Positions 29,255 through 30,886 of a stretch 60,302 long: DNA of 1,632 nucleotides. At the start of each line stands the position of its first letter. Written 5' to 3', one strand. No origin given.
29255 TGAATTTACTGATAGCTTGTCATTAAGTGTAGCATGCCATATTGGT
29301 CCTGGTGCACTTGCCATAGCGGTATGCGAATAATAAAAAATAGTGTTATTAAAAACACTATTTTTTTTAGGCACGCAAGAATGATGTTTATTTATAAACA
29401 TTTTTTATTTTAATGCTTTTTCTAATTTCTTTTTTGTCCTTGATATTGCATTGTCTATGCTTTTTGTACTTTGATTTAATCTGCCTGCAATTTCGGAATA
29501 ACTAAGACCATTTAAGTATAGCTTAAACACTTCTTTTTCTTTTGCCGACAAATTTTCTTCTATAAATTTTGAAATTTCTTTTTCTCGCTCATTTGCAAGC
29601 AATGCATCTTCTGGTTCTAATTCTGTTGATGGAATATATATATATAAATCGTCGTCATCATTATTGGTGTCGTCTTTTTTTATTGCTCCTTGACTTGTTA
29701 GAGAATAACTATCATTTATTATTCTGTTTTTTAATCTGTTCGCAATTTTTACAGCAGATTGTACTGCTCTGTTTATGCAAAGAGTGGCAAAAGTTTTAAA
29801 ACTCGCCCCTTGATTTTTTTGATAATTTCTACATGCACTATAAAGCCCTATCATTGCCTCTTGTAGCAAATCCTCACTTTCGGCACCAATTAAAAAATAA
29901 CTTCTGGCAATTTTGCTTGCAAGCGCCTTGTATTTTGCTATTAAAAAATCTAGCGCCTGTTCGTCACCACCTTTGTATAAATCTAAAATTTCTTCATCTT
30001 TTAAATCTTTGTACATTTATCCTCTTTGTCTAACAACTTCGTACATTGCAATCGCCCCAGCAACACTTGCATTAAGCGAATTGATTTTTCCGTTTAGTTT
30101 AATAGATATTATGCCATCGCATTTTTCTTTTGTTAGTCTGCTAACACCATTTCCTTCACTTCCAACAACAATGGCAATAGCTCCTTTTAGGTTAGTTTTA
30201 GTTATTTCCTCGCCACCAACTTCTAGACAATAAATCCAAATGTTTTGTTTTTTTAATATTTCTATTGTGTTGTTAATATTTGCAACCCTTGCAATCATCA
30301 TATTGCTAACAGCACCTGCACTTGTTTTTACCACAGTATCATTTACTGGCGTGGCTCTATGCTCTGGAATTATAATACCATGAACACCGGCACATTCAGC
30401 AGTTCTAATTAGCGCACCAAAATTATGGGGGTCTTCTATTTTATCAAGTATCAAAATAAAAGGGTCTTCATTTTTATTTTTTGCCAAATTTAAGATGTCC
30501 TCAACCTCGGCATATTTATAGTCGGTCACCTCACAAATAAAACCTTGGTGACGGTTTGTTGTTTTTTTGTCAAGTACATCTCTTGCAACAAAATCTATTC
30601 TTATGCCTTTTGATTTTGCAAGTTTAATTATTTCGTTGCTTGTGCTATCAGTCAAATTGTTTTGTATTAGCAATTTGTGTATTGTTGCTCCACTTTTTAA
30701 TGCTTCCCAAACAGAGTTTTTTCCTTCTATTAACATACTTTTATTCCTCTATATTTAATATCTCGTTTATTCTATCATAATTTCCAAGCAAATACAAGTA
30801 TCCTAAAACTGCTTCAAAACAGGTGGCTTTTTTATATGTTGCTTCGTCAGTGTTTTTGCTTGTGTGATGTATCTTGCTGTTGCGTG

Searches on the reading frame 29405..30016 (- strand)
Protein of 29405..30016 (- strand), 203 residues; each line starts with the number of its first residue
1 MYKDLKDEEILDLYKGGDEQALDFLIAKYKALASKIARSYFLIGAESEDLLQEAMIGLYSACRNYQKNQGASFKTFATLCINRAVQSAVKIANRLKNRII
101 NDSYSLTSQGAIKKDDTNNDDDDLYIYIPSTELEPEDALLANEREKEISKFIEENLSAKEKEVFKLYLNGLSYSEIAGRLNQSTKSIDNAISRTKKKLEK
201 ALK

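Call 37: search_protein_families(library=pfam, proteins=[window:29405-30016:-], max_evalue=0.001)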
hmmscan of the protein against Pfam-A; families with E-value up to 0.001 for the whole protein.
window:29405-30016:- (203 aa): 4 families
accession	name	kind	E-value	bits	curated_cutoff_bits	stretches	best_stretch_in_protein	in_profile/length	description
PF04542.20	Sigma70_r2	-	3.2e-13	49.7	24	1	25-90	1-66/71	Sigma-70 region 2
PF08281.18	Sigma70_r4_2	-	8.4e-11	41.8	25.7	1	155-198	10-54/54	Sigma-70, region 4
PF00196.25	GerE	-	2.8e-07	30.5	23.5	1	155-199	2-46/57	Bacterial regulatory proteins, luxR family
PF04297.20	UPF0122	-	7.5e-05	23.4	22.7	1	148-200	10-63/101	Putative helix-turn-helix protein, YlxM / p13 like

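Call 48: search_protein_families(library=ncbifam, proteins=[window:29405-30016:-], max_evalue=0.00001)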
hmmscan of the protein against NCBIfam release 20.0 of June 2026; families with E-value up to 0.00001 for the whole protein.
window:29405-30016:- (203 aa): 56 families (the best 25 are shown)
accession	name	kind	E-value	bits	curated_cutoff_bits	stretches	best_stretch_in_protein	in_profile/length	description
NF006148.0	PRK08295.1-5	equivalog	1.4e-51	174.9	208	1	2-202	15-211/218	RNA polymerase sporulation sigma factor SigH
TIGR02859.1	spore_sigH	equivalog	5.5e-51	172.8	294.8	1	2-202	1-197/198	RNA polymerase sporulation sigma factor SigH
NF006147.0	PRK08295.1-4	equivalog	1.7e-49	168.2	212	1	3-202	5-200/201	RNA polymerase factor sigma-70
NF006145.0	PRK08295.1-2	equivalog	2e-47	161.3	212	1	2-202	14-210/213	RNA polymerase sporulation sigma factor SigH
NF006146.0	PRK08295.1-3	equivalog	8.8e-46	156.1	414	1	2-201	13-208/218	RNA polymerase factor sigma-70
TIGR02937.1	sigma70-ECF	superfamily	8.4e-28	97.1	42.9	1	21-202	2-165/165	sigma-70 family RNA polymerase sigma factor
TIGR02985.1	Sig70_bacteroi1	subfamily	4.3e-14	53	126.4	1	27-202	8-162/162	RNA polymerase sigma-70 factor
TIGR02980.1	SigBFG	subfamily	3.6e-13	49.7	234.35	1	19-78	2-61/227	SigB/SigF/SigG family RNA polymerase sigma factor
TIGR02479.1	FliA_WhiG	subfamily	3.7e-13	49.7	189.6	1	45-84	24-63/224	FliA/WhiG family RNA polymerase sigma factor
NF005809.0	PRK07670.1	equivalog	3.7e-12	46.3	326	1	110-202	156-250/255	FliA/WhiG family RNA polymerase sigma factor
NF009172.0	PRK12519.1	subfamily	2.7e-11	43.4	222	1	4-202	13-189/194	RNA polymerase sigma factor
NF004471.0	PRK05803.1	subfamily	7.4e-11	41.7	252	1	7-182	37-208/235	RNA polymerase sporulation sigma factor SigK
TIGR02984.1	Sig-70_plancto1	subfamily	8.4e-11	41.8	183.75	1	15-202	2-188/189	RNA polymerase sigma-70 factor, Planctomycetaceae-specific subfamily 1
NF005413.0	PRK06986.1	subfamily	4.5e-10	39.8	201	1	45-85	41-81/241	RNA polymerase sigma factor FliA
TIGR02846.1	spore_sigmaK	equivalog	7.9e-10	38.7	298.65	1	6-183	34-207/227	RNA polymerase sporulation sigma factor SigK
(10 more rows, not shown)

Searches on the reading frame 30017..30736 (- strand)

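Call 48: search_protein_families(library=ncbifam, proteins=[window:30017-30736:-], max_evalue=0.00001)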
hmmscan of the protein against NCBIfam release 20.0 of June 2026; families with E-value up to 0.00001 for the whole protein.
window:30017-30736:- (239 aa): 8 families
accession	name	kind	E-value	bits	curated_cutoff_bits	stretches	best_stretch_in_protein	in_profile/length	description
TIGR00186.1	rRNA_methyl_3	equivalog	1.6e-72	243.9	160.15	1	3-238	5-240/240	23S rRNA (guanosine(2251)-2'-O)-methyltransferase RlmB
NF008386.0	PRK11181.1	equivalog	1.3e-57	194.9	366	1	19-238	22-242/244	23S rRNA (guanosine(2251)-2'-O)-methyltransferase RlmB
NF008117.0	PRK10864.1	equivalog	6e-20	71.7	267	1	49-238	155-342/344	tRNA/rRNA methyltransferase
NF008295.0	PRK11081.1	equivalog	7.4e-20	71.5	227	1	75-238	6-165/230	tRNA (guanosine(18)-2'-O)-methyltransferase TrmH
NF000477.1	NshR_TsnR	equivalog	2.1e-16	60.2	425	1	2-236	33-262/266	NshR/TsnR family 23S rRNA methyltransferase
NF000035.1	nosihep_NshR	exception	6e-12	45.6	500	1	84-234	108-260/274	NshR family nosiheptide/thiostrepton resistance 23S rRNA methyltransferase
TIGR00185.1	tRNA_yibK_trmL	equivalog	1.2e-06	28.5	190.6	1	96-238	5-148/154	tRNA (uridine(34)/cytosine(34)/5-carboxymethylaminomethyluridine(34)-2'-O)-methyltransferase TrmL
TIGR00050.1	rRNA_methyl_1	subfamily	2.6e-06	27.5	167.15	0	182-237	101-156/233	TrmJ/YjtD family RNA methyltransferase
